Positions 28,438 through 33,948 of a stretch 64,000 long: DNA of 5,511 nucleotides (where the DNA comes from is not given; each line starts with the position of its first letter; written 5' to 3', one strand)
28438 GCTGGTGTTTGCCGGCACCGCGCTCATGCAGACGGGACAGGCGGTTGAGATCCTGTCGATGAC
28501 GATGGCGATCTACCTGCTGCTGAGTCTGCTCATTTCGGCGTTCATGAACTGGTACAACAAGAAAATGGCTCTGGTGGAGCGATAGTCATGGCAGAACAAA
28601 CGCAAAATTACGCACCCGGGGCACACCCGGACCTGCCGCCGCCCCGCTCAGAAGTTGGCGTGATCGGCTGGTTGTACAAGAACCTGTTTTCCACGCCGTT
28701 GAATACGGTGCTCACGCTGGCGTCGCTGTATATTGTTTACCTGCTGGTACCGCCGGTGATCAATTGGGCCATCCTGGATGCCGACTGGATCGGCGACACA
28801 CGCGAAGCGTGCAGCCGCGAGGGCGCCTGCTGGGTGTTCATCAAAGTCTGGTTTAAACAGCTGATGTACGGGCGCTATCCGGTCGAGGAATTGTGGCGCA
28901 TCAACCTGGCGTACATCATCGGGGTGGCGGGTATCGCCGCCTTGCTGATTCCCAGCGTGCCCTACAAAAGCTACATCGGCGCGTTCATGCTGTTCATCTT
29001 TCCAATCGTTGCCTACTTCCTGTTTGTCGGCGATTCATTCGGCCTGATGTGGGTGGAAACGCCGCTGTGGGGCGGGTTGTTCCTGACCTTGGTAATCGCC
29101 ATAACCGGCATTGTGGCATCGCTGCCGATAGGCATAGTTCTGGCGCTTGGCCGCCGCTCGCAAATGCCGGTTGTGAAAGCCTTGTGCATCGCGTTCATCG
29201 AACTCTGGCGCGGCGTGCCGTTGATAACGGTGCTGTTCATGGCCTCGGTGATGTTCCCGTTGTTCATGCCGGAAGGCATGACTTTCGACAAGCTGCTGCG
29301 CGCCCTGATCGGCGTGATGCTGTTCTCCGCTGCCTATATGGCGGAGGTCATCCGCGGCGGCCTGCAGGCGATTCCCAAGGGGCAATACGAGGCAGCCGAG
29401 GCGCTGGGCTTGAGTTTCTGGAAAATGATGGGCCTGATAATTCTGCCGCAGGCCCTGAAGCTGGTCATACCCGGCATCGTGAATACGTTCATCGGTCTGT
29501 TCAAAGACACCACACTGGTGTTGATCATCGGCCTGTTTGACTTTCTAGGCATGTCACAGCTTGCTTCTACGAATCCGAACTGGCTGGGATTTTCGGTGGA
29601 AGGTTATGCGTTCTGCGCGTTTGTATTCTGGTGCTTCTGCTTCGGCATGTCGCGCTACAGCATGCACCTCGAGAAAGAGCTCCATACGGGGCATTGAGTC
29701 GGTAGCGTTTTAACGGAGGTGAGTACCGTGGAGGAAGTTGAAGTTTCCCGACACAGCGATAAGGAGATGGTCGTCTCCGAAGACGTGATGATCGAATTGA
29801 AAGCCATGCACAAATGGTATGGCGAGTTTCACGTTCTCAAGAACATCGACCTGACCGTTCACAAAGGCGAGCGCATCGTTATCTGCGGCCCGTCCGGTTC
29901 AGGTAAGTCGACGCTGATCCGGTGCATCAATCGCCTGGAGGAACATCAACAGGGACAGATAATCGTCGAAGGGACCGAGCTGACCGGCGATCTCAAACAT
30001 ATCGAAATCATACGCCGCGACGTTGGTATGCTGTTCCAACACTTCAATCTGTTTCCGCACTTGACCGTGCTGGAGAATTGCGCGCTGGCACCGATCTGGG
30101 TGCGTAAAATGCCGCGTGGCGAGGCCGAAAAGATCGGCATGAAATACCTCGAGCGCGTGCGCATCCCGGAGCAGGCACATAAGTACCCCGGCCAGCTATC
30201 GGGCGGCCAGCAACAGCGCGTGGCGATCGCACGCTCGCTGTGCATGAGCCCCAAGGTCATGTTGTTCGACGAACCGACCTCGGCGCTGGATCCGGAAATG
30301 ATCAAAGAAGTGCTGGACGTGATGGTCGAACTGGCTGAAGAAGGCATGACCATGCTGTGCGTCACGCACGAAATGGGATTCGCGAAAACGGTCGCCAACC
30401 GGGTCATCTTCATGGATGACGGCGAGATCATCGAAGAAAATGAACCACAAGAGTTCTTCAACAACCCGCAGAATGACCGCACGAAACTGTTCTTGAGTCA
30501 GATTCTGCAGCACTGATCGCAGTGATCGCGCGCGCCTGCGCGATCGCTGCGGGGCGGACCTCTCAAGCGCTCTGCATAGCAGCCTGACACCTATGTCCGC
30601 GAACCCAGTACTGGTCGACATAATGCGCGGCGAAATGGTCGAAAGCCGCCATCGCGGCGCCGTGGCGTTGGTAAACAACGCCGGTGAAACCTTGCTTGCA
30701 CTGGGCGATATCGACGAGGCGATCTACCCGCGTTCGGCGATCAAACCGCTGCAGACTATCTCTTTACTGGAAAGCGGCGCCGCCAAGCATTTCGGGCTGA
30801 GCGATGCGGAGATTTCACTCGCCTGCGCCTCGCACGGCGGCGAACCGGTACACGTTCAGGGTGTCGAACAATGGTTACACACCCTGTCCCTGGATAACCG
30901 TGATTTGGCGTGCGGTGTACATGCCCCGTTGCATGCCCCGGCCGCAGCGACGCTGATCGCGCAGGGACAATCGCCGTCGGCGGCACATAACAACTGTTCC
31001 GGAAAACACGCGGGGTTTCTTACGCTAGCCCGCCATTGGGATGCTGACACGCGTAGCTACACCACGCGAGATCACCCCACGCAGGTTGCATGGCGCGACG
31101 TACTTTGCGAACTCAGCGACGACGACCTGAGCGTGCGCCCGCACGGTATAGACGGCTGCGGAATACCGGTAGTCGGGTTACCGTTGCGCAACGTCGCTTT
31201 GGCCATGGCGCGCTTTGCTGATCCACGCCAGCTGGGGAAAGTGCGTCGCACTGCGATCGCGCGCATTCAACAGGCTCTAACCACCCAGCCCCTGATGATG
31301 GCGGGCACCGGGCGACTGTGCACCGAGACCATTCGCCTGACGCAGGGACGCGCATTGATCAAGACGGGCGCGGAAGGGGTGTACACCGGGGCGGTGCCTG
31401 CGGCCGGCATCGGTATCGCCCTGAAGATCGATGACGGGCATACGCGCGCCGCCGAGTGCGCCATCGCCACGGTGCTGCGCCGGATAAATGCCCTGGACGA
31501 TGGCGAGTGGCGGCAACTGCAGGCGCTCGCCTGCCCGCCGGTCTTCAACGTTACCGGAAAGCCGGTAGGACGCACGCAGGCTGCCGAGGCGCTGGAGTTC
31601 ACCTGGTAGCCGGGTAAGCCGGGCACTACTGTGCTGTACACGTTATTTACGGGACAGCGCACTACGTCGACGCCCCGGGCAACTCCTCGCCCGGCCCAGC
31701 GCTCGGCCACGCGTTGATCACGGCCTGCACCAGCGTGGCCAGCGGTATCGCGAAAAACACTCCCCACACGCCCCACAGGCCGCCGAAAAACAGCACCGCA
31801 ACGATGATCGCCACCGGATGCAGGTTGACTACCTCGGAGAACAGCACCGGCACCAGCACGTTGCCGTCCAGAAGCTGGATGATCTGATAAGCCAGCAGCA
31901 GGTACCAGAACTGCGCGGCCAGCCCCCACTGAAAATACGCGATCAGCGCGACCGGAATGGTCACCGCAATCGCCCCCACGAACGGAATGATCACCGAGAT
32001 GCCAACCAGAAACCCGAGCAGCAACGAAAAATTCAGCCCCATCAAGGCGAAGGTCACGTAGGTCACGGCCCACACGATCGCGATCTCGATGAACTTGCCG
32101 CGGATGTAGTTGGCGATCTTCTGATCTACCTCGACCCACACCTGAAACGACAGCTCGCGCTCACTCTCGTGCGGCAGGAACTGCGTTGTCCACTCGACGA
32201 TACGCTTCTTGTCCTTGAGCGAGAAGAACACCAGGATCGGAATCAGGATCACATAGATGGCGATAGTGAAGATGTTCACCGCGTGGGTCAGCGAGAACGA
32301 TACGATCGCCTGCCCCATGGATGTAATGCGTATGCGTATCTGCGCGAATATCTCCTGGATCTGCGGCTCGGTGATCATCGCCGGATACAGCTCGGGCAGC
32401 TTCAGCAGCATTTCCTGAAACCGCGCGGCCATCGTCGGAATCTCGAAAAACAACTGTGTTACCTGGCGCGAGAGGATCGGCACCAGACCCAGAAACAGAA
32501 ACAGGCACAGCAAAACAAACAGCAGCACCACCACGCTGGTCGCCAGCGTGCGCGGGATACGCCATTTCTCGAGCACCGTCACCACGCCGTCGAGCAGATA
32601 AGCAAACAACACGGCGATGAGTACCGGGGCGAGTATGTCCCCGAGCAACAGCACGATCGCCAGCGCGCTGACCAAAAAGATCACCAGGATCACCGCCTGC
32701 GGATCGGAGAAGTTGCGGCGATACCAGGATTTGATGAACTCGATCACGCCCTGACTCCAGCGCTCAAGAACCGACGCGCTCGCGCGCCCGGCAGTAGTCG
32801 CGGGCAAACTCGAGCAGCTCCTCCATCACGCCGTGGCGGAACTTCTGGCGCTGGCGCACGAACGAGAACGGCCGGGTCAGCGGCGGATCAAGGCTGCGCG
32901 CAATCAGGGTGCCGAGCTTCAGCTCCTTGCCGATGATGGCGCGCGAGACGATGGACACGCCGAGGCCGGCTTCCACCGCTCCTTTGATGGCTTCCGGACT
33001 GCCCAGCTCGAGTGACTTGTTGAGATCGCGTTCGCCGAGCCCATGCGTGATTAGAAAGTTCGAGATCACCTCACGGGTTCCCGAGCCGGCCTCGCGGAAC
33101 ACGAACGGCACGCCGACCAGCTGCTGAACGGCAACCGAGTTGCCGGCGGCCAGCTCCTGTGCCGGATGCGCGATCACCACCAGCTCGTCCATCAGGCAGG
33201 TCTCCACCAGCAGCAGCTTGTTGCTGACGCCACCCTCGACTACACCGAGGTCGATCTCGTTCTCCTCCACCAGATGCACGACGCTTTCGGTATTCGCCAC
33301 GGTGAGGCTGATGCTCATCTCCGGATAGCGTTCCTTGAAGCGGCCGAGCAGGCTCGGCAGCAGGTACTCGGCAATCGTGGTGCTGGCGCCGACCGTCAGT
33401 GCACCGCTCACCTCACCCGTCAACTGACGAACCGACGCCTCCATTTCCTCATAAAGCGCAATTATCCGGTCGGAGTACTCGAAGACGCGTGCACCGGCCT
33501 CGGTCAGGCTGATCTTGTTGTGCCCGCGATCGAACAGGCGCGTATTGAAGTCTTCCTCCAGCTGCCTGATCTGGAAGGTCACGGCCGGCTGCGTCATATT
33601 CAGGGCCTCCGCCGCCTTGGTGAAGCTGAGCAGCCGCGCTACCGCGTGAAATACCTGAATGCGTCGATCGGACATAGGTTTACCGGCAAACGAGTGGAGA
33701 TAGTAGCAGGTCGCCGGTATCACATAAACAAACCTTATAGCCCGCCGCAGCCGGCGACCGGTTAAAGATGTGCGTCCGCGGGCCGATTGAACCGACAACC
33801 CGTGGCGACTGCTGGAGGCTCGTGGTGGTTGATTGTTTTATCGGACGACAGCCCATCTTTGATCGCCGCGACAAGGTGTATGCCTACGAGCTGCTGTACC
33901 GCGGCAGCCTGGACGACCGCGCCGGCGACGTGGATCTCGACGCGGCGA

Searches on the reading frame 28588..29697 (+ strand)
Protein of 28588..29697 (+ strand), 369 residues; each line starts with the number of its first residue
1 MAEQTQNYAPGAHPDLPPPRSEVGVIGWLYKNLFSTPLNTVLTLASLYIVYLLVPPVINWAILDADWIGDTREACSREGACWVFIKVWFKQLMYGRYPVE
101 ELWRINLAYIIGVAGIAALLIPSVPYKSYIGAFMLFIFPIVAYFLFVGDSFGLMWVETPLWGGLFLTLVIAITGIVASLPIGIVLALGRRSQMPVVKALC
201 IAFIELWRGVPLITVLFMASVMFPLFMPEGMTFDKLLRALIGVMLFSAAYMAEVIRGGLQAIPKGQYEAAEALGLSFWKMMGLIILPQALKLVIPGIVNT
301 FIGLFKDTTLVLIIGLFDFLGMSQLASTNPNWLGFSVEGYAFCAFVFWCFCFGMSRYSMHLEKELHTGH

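Call 60: search_protein_families(library=pfam, proteins=[window:28588-29697:+], max_evalue=0.001)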
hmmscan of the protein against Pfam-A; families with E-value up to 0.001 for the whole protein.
window:28588-29697:+ (369 aa): 1 family
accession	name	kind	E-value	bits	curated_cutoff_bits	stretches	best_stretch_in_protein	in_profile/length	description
PF00528.27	BPD_transp_1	-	8.6e-24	84.7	26.4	1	179-362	2-179/184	Binding-protein-dependent transport system inner membrane component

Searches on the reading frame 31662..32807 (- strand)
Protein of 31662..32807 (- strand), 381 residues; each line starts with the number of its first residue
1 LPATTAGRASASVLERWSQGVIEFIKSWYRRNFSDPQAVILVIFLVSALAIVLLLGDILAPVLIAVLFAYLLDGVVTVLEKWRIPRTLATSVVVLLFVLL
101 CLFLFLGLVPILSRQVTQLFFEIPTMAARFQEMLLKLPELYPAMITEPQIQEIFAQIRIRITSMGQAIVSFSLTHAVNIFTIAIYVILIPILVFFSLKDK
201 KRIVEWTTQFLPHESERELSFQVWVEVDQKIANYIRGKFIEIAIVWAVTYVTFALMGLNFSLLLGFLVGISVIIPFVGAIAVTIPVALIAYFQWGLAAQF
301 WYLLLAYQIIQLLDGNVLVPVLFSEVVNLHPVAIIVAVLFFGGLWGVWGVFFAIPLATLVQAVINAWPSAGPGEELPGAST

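Call 60: search_protein_families(library=pfam, proteins=[window:31662-32807:-], max_evalue=0.001)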
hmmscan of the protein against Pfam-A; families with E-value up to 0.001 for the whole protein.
window:31662-32807:- (381 aa): 1 family
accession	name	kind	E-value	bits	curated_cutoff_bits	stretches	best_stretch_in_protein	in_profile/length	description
PF01594.21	AI-2E_transport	-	1.3e-68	232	34.3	1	39-367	2-326/327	AI-2E family transporter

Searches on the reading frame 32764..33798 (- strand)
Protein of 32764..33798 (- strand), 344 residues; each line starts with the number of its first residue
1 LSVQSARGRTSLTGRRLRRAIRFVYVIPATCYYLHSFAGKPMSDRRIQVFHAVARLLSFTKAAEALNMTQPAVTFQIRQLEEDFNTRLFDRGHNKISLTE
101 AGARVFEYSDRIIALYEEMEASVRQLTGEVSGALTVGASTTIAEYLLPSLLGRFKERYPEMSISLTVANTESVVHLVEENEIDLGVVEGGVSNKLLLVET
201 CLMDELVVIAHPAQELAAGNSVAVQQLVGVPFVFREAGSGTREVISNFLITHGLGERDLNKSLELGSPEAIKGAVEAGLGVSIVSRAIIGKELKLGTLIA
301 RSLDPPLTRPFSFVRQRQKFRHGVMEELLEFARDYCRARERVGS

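Call 60: search_protein_families(library=pfam, proteins=[window:32764-33798:-], max_evalue=0.001)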
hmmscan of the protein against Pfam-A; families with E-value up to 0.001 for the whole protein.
window:32764-33798:- (344 aa): 4 families
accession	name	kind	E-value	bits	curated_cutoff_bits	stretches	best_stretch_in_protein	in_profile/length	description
PF03466.25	LysR_substrate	-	5.2e-47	160.4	28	1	128-336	2-208/209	LysR substrate binding domain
PF00126.33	HTH_1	-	7.1e-23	80.8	26.6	1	45-102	2-59/60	Bacterial regulatory helix-turn-helix protein, lysR family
PF12849.12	PBP_like_2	-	7.5e-06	26.3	27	1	129-254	7-157/267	PBP superfamily domain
PF12727.12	PBP_like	-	0.00022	20.9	27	1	175-279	38-144/193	PBP superfamily domain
